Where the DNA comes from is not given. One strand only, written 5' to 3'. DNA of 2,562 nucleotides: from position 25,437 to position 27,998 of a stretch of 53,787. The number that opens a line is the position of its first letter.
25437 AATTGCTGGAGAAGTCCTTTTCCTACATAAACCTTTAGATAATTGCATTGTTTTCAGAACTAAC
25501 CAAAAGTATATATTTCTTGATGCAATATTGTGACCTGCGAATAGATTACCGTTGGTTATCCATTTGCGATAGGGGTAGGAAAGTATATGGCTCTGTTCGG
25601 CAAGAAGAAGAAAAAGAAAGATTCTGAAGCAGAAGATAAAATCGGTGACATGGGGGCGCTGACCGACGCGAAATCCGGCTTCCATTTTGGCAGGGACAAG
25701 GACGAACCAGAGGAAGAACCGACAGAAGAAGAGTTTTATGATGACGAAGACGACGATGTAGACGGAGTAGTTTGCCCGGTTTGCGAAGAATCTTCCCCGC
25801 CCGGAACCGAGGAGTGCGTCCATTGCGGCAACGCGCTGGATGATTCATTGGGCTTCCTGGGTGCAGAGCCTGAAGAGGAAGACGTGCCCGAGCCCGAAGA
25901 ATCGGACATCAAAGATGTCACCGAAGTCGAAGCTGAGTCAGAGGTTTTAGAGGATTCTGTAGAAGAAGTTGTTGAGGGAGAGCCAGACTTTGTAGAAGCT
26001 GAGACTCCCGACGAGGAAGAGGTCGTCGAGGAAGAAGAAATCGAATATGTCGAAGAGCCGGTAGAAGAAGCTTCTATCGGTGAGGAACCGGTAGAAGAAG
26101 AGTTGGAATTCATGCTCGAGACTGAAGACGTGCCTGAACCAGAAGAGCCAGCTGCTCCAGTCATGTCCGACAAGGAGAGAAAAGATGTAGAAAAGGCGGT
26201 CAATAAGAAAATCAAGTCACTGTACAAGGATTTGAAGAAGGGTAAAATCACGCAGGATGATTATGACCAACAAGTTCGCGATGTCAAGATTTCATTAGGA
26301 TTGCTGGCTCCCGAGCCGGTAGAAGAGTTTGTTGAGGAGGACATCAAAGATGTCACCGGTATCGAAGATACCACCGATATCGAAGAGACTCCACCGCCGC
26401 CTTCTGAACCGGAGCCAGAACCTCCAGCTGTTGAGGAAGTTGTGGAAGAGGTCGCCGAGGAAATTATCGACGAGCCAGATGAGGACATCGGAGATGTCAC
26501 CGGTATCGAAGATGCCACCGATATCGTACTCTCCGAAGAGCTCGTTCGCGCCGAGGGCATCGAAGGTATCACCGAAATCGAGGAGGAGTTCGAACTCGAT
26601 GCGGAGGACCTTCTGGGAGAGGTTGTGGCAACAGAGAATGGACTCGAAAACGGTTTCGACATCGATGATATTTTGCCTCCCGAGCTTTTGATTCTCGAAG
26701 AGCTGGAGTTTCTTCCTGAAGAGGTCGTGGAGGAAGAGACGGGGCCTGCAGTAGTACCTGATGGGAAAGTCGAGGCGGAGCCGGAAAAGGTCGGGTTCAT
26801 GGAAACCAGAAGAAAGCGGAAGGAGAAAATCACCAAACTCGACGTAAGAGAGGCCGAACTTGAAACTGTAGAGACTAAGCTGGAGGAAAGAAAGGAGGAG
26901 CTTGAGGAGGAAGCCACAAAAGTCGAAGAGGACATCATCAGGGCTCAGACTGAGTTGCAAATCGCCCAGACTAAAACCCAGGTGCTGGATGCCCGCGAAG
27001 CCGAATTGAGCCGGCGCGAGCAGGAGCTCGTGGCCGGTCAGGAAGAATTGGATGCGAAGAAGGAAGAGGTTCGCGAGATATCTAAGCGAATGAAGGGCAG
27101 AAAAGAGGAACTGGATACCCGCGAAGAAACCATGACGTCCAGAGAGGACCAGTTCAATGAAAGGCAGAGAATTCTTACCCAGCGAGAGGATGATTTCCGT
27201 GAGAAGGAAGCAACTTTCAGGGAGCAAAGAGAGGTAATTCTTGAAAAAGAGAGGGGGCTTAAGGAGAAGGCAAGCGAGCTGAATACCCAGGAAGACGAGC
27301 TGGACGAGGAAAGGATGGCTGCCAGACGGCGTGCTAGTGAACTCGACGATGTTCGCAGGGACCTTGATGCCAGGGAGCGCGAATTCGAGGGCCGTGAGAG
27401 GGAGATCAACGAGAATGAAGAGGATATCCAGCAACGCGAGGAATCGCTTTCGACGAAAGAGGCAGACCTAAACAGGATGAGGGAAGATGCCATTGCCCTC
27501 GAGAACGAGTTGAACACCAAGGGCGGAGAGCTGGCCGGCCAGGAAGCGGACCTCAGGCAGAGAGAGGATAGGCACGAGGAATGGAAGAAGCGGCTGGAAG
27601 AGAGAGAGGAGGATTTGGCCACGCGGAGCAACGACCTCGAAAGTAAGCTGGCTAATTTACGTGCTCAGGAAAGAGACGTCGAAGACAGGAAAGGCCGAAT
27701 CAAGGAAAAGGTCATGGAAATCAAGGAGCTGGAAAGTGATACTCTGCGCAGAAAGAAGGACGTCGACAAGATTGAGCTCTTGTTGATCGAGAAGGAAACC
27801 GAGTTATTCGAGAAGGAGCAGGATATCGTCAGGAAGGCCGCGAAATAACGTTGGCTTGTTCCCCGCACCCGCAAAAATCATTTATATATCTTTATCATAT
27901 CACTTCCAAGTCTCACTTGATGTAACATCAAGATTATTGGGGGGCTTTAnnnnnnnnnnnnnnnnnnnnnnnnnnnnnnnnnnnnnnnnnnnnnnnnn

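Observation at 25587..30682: Five-gene cassette around an atypical KaiC/RecA-like ATPase flanked by two acidic scaffold proteins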

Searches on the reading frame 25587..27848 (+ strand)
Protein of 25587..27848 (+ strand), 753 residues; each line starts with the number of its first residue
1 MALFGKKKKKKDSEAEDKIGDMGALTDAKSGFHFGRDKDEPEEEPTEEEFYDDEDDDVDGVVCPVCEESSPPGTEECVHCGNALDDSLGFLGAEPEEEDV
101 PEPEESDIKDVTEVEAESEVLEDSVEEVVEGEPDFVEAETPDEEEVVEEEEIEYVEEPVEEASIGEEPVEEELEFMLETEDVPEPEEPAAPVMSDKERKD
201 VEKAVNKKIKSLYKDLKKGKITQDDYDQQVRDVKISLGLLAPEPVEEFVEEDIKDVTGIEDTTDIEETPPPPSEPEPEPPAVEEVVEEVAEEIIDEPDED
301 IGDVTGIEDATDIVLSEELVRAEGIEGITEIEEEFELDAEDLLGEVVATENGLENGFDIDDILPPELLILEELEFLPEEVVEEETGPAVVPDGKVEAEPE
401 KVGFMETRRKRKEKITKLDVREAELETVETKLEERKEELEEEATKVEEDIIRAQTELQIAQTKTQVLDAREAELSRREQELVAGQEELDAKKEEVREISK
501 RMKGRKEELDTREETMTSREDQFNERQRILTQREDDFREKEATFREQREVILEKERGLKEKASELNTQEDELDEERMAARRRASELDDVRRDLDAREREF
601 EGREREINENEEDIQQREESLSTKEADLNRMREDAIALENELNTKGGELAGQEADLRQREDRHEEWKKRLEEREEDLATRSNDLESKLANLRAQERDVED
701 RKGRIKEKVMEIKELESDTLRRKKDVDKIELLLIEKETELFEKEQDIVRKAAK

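Call 5: search_protein_families(library=pfam, proteins=[window:25587-27848:+], max_evalue=0.1)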
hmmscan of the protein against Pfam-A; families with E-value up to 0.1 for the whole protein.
window:25587-27848:+ (753 aa): 2 families
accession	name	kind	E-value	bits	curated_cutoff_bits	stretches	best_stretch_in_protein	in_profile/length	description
PF12072.13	RNase_Y_N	-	0.01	15.7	32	0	638-715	69-146/201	RNase Y N-terminal region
PF12773.13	DZR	-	0.065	13.8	27.3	0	61-81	25-45/45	Double zinc ribbon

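Call 6: search_protein_families(library=ncbifam, proteins=[window:25587-27848:+], max_evalue=0.1)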
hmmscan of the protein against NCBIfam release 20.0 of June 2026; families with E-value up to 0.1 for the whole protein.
window:25587-27848:+ (753 aa): 5 families
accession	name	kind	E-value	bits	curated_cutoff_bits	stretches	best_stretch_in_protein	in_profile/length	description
NF047368.1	collar_FlbB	equivalog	6.9e-05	22.7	110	3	500-566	67-133/193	periplasmic-type flagellar collar protein FlbB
TIGR02169.1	SMC_prok_A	equivalog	0.00066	17.5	729.4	2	499-739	677-919/1165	chromosome segregation protein SMC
NF038350.1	taxis_HmpF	equivalog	0.0012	17.3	200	1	464-659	109-307/553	pilus motility taxis protein HmpF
TIGR02168.1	SMC_prok_B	equivalog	0.0017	16.2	567.35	2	545-745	685-889/1181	chromosome segregation protein SMC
TIGR04320.1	Surf_Exclu_PgrA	domain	0.033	13.5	70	0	607-691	258-359/360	SEC10/PgrA surface exclusion domain-containing protein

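Call 69: search_protein_families(library=padloc, proteins=[window:25587-27845:+], max_evalue=0.01)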
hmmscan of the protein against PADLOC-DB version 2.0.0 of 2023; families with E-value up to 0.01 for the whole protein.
window:25587-27845:+ (753 aa): 2 families
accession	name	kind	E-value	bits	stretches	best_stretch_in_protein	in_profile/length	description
PDLC00580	JetC3|JetC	-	0.00043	16.6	1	424-643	601-821/1068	DUF3584 domain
PDLC00518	JetC1|JetC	-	0.00063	15.7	1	557-714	309-464/1112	DUF3584 domain; MukB-like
